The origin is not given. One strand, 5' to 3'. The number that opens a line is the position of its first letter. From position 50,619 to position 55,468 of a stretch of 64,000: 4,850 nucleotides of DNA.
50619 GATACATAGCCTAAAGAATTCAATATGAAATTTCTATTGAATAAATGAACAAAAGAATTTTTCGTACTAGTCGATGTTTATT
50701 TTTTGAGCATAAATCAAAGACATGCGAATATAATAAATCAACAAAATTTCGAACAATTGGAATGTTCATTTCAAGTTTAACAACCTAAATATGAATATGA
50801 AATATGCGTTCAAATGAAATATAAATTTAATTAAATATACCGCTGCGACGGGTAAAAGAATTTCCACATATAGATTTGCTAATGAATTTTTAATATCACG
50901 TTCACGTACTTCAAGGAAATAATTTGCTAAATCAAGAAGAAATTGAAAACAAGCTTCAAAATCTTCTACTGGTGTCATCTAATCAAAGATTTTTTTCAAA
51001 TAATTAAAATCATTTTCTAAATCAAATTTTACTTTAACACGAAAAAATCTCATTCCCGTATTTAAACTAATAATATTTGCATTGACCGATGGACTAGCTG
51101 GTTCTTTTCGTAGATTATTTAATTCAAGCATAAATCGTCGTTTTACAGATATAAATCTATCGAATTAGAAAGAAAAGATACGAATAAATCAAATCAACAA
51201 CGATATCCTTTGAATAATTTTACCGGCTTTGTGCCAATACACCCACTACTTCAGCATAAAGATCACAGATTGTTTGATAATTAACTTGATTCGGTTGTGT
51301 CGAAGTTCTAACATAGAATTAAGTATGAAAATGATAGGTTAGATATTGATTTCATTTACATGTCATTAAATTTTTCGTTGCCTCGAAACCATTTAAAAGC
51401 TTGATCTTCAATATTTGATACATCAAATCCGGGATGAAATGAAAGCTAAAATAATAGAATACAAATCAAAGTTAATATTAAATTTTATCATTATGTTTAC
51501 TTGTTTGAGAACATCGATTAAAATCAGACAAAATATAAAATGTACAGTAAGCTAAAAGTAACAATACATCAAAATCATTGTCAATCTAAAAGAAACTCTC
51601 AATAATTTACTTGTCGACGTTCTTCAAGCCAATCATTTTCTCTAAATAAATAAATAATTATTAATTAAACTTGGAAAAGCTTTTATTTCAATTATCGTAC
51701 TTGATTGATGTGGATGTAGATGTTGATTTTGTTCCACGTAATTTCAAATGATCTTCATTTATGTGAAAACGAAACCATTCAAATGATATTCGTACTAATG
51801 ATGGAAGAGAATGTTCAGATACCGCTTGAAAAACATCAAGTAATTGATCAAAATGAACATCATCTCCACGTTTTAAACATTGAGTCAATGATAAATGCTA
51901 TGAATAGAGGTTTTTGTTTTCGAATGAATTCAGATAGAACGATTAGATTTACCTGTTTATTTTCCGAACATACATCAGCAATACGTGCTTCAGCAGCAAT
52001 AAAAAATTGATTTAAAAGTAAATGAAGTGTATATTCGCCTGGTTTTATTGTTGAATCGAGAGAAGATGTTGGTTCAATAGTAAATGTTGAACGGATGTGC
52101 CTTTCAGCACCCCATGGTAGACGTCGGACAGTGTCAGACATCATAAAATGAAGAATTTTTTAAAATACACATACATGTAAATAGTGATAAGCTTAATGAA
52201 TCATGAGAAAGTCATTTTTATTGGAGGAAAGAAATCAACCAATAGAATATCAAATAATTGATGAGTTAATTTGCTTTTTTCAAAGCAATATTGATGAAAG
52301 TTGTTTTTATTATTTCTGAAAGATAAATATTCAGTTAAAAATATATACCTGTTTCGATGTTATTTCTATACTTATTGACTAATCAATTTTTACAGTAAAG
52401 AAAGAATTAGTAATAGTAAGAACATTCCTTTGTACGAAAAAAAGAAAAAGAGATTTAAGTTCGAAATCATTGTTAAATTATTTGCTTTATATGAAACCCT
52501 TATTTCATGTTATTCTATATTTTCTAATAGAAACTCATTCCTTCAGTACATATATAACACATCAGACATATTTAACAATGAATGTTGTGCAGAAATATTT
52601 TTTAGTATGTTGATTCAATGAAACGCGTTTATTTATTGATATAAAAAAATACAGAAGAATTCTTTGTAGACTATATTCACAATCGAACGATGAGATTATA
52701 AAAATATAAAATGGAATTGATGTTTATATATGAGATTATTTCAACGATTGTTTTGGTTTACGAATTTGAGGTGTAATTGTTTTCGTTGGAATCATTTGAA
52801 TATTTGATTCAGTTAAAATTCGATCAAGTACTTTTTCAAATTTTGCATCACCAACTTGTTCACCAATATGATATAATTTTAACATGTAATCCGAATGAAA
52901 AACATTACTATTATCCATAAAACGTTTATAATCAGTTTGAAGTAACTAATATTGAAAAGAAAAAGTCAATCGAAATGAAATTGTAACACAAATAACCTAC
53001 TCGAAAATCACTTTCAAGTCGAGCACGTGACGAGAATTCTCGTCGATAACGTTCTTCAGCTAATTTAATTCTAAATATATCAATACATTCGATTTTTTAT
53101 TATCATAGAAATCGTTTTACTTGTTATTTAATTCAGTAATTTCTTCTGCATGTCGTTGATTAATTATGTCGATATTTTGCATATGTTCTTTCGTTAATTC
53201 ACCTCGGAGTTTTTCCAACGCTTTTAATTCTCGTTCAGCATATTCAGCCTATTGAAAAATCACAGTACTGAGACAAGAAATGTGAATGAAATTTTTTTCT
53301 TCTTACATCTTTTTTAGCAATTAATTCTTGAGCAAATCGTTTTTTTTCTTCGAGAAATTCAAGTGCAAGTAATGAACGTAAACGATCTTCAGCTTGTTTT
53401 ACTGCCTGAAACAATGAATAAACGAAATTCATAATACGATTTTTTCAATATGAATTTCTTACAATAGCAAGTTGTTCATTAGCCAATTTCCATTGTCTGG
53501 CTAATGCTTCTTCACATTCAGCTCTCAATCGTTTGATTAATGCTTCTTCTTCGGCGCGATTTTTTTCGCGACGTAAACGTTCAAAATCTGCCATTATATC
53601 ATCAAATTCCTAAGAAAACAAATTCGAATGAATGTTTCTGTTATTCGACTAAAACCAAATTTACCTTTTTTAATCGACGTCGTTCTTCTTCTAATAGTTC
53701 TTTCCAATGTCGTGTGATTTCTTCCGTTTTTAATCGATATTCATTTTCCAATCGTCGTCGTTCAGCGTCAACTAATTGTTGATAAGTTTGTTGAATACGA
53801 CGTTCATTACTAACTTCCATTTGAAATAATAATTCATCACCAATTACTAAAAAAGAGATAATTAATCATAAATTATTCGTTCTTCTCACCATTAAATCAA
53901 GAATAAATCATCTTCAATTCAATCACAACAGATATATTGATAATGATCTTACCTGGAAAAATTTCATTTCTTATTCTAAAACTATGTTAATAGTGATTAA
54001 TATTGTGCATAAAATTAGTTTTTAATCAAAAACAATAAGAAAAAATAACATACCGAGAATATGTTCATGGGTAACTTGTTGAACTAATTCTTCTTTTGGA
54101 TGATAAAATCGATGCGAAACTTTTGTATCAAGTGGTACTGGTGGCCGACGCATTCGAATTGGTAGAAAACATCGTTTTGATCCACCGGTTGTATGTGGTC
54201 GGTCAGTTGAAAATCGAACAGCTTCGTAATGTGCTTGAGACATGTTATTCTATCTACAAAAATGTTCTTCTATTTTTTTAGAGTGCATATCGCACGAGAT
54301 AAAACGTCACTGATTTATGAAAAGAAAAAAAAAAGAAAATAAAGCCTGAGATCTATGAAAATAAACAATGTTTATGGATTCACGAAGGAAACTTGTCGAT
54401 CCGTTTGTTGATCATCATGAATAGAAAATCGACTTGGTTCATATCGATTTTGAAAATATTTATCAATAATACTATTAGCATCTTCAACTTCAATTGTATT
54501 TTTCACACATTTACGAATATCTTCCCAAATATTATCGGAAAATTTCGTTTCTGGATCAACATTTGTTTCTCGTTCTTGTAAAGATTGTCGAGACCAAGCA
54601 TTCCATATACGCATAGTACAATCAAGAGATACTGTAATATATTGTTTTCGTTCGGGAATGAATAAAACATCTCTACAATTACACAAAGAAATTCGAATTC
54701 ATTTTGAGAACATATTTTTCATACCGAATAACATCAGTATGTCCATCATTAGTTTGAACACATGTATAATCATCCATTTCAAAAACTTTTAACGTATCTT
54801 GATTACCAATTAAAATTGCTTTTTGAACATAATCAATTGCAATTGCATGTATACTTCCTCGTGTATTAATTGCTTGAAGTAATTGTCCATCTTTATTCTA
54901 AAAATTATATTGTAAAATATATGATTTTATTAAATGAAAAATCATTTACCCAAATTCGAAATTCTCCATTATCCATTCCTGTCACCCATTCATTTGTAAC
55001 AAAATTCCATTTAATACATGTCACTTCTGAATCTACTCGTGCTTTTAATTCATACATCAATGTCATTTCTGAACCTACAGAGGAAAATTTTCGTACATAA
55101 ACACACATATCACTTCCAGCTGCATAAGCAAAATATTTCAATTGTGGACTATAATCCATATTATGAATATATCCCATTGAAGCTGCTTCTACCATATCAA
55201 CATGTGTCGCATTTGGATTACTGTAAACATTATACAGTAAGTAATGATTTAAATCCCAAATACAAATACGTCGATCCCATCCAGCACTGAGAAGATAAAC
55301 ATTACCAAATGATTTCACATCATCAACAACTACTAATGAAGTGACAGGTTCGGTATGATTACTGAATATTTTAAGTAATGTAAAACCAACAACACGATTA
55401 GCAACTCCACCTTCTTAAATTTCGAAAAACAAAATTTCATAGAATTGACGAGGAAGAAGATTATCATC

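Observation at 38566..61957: Co-oriented, tightly packed trio of cilium/cytoskeleton genes: DZIP1-like, WD40/coiled-coil, Furry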

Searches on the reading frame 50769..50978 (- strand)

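Call 5: search_protein_families(library=pfam, max_evalue=0.01, proteins=[window:50769-50978:-])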
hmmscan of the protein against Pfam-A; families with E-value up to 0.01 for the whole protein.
window:50769-50978:- (70 aa): 1 family
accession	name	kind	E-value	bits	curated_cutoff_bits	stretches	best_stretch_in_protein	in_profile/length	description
PF14222.11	MOR2-PAG1_N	-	3.2e-09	36.7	27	1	1-47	117-163/559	Cell morphogenesis N-terminal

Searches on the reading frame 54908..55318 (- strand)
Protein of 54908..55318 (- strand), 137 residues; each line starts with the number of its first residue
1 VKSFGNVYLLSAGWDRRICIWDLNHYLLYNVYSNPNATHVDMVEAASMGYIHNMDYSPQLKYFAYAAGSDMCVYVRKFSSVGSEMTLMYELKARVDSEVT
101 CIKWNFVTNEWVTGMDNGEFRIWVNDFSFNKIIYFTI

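Call 5: search_protein_families(library=pfam, max_evalue=0.01, proteins=[window:54908-55318:-])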
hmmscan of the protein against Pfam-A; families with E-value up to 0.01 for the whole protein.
window:54908-55318:- (137 aa): 6 families
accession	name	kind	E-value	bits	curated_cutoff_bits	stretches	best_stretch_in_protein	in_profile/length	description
PF00400.38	WD40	-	2.8e-08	34.4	27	0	6-22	23-39/39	WD domain, G-beta repeat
PF23775.1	Beta-prop_RIG_2nd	-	8.8e-06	25.8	80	1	42-123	159-242/278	RIG second beta-propeller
PF24807.1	WD40_CDC20-Fz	-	4.2e-05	23.4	200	1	50-123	11-78/292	CDC20/Fizzy WD40 domain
PF23756.1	Beta-prop_HPS5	-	0.0068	16.1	34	1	32-122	44-133/328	HPS5 beta propeller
PF25174.1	Beta-prop_THOC3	-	0.0077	15.7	305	0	8-27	185-204/272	THOC3 beta-propeller domain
PF23798.1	Beta-prop_SPT8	-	0.0096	15.3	45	0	9-37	157-185/425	SPT8 beta propeller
